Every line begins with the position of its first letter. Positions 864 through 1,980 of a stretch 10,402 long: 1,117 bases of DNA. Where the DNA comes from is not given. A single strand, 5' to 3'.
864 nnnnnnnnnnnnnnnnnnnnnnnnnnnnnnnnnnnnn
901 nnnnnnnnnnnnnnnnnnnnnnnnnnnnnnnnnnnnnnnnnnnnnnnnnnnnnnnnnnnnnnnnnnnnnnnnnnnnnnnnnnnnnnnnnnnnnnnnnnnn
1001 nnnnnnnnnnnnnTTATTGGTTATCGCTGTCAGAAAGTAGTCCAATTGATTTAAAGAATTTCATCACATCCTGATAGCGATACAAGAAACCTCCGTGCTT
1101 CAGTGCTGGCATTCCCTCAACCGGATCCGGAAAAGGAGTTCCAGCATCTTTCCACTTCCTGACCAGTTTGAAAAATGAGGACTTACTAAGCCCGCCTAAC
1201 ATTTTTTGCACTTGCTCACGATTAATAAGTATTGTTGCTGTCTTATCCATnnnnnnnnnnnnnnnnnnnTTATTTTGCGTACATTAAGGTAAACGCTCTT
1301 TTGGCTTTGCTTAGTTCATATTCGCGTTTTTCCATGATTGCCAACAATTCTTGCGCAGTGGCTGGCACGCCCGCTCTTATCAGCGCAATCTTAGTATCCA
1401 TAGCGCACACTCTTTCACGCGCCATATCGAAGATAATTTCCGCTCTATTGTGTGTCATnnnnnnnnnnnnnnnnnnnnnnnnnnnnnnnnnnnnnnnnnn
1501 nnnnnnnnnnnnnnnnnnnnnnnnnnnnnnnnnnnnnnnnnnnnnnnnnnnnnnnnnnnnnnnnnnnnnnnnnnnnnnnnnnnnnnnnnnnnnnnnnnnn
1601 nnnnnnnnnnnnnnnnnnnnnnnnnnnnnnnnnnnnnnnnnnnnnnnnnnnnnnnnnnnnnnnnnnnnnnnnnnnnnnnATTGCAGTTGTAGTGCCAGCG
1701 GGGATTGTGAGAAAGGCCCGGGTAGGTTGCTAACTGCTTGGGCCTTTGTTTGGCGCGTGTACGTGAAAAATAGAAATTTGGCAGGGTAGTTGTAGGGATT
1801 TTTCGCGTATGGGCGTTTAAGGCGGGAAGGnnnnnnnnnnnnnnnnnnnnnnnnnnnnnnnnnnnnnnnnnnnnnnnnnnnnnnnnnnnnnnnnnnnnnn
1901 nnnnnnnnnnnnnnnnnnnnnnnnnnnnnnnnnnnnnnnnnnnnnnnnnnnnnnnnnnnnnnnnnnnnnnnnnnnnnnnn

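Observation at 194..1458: Second regulator module: 62-aa protein, AlpA/Vis-like protein and 222-aa coiled-coil protein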

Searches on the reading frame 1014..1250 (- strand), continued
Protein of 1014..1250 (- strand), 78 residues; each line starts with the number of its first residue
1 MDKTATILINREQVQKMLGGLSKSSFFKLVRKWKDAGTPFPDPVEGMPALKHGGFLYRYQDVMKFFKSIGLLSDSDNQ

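Call 90: search_protein_families(library=pfam, proteins=[L058:11323-11874:+, L060:11370-11939:+, L062:11745-12506:+, L062:8664-9197:+], max_evalue=0.01)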
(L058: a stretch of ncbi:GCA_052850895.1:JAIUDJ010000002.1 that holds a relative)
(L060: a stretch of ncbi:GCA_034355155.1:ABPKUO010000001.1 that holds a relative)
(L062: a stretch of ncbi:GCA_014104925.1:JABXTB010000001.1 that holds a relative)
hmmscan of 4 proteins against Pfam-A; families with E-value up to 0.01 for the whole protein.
L058:11323-11874:+ (183 aa): 1 family
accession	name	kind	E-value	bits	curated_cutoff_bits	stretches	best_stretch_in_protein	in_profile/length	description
PF14579.12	HHH_6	-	0.0039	17.8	25.6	1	73-121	19-64/90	Helix-hairpin-helix motif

L060:11370-11939:+ (189 aa): 0 families

L062:11745-12506:+ (253 aa): 6 families
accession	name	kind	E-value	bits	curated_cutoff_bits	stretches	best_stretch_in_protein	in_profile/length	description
PF13730.12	HTH_36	-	1.3e-05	25.4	25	1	177-233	2-55/55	Helix-turn-helix domain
PF13545.12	HTH_Crp_2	-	1.7e-05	25.1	27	1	185-240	7-59/70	Crp-like helix-turn-helix domain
PF14502.12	HTH_41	-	0.00097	19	25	1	205-239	8-42/48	Helix-turn-helix domain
PF03428.19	RP-C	-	0.0021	18.3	24.4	1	161-235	29-103/175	Replication protein C N-terminal domain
PF00392.27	GntR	-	0.0074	16.4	27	0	207-239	28-60/64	Bacterial regulatory proteins, gntR family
PF01047.28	MarR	-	0.0081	16.5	24.6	0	208-238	22-52/59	MarR family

L062:8664-9197:+ (177 aa): 0 families

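Call 91: search_protein_families(library=padloc, proteins=[L058:11323-11874:+, L060:11370-11939:+, L062:11745-12506:+], max_evalue=0.01)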
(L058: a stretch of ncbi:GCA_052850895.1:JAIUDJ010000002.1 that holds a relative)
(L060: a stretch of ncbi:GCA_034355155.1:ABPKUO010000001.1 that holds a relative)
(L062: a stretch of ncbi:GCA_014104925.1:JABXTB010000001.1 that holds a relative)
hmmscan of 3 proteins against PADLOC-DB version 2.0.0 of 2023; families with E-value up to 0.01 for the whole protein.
L058:11323-11874:+ (183 aa): 0 families

L060:11370-11939:+ (189 aa): 0 families

L062:11745-12506:+ (253 aa): 3 families
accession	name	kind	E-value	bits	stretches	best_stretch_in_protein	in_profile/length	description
PDLC04368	PDC-M05A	-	0.0069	14.2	0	204-239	30-65/201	-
PDLC01268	CasR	-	0.0085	14.1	0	205-238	139-172/179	"CAS-I,CAS-II,CAS-III,CAS-IV,CAS-V,CAS-VI; associated_signaling"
PDLC01434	CasR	-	0.0098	13.8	0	205-239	143-177/191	"CAS-I,CAS-II,CAS-III,CAS-IV,CAS-V,CAS-VI; associated_signaling"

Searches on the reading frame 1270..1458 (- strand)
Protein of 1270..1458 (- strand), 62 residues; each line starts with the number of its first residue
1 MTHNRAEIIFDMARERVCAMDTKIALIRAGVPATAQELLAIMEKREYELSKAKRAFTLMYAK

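Call 5: search_protein_families(library=pfam, proteins=[window:1270-1458:-], max_evalue=0.1)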
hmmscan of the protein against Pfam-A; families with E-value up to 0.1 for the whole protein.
window:1270-1458:- (62 aa): 0 families

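Call 11: search_protein_families(library=phrogs, proteins=[window:1270-1458:-], max_evalue=0.01)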
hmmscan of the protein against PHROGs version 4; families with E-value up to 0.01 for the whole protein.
window:1270-1458:- (62 aa): 0 families

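Call 12: search_protein_families(library=ncbifam, proteins=[window:1270-1458:-], max_evalue=0.01)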
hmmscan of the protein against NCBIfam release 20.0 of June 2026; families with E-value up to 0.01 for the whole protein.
window:1270-1458:- (62 aa): 0 families

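Call 13: search_protein_families(library=padloc, proteins=[window:1270-1458:-], max_evalue=0.01)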
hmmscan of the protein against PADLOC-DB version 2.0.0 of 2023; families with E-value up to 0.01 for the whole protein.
window:1270-1458:- (62 aa): 0 families

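Call 27: find_homologous_proteins(query=window:1270-1458:-)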
Query window:1270-1458:- (62 aa): 19 proteins with E <= 0.001 among 19 candidates.
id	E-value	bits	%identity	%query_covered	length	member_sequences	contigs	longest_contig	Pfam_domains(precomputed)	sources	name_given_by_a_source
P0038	4.3e-31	122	98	100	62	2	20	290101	-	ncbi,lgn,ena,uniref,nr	ncbi:TPA: hypothetical protein NU465_004233 [Escherichia coli]|uniref:hypothetical protein n=1 Tax=E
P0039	5.7e-31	121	98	100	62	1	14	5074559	-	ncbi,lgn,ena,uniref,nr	ncbi:TPA: hypothetical protein IRA88_000590 [Escherichia coli]|uniref:hypothetical protein n=1 Tax=E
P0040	6.7e-31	121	98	100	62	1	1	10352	-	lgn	-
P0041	1.6e-30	120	97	100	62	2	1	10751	-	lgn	-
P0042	1.8e-30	120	98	98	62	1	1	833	-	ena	-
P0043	1.8e-29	117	95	100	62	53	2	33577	-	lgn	-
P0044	4.7e-29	115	94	100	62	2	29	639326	-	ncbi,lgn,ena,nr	ncbi:hypothetical protein F9523_10135 [Escherichia coli]|nr:hypothetical protein [Escherichia coli] 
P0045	6.9e-29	115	92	100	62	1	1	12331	-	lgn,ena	-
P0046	7.7e-29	115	95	100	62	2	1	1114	-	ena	-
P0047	3.6e-28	113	90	100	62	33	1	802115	-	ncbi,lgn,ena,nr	ncbi:TPA: hypothetical protein JLI43_000609 [Escherichia coli]|nr:hypothetical protein [Escherichia 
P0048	1.1e-26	108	87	100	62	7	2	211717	-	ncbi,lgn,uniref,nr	ncbi:hypothetical protein [Escherichia coli]|uniref:hypothetical protein n=1 Tax=Escherichia coli Ta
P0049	1.9e-26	107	85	100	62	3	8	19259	-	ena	-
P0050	2.2e-26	107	87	100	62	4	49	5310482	-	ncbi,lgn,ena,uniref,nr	ncbi:hypothetical protein KUS95_003125 [Escherichia coli]|uniref:hypothetical protein n=1 Tax=Escher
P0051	1.3e-24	101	82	100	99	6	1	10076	-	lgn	-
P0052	4.7e-24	100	82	100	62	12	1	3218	-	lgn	-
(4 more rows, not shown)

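Call 39: find_related_loci(query=A3, collection=genome_contigs, flank=10000)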
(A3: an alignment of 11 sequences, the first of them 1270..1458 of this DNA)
Query A3 (62 aa) in genome_contigs; peptide patterns used: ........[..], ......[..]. (x = any residue, [..] = any of these).
30 stretches matched a pattern, but none encodes a relative of the query by tblastn (E <= 1e-3).

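Call 40: find_related_loci(query=A3, collection=viral_contigs, flank=10000)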
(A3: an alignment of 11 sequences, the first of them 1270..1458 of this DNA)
Query A3 (62 aa) in viral_contigs; peptide patterns used: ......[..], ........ (x = any residue, [..] = any of these).
38 stretches matched a pattern, but none encodes a relative of the query by tblastn (E <= 1e-3).

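Call 59: search_dna_similar(query=window:1270-1458:-, collection=phages, mode=protein, max_rows=20, max_evalue=1)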
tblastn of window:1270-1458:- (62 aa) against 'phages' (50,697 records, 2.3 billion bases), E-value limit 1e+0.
No match.

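Call 97: search_solved_structures(query=A3, max_evalue=10)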
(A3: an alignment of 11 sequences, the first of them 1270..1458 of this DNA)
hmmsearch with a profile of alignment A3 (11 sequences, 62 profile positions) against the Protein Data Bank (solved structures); distinct sequences matched with E-value up to 10: 1.
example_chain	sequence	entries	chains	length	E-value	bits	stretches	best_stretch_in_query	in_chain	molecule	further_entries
9tls_A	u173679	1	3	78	0.36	14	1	13-45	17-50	Sc-apCC-2-KLHL20-3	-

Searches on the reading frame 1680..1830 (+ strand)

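Call 90: search_protein_families(library=pfam, proteins=[L066:9349-9714:-, L066:8916-9338:-, L067:9231-9758:-, L067:8872-9216:-], max_evalue=0.01)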
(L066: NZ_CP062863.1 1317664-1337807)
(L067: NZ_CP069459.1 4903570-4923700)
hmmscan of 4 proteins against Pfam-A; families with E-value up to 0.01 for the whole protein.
L066:9349-9714:- (121 aa): 0 families

L066:8916-9338:- (140 aa): 2 families
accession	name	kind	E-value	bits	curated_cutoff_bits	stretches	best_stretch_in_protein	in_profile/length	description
PF10613.14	Lig_chan-Glu_bd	-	0.00019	22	30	0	5-51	37-85/115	Ligated ion channel L-glutamate- and glycine-binding site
PF11192.13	DUF2977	-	0.0043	17.5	21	1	76-95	2-21/61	Protein of unknown function (DUF2977)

L067:9231-9758:- (175 aa): 0 families

L067:8872-9216:- (114 aa): 0 families

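Call 91: search_protein_families(library=padloc, proteins=[L066:9349-9714:-, L066:8916-9338:-, L067:9231-9758:-, L067:8872-9216:-], max_evalue=0.01)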
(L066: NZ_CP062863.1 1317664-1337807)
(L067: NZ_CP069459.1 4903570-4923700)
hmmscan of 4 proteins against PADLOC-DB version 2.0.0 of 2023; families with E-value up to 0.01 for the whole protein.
L066:9349-9714:- (121 aa): 0 families

L066:8916-9338:- (140 aa): 0 families

L067:9231-9758:- (175 aa): 0 families

L067:8872-9216:- (114 aa): 0 families
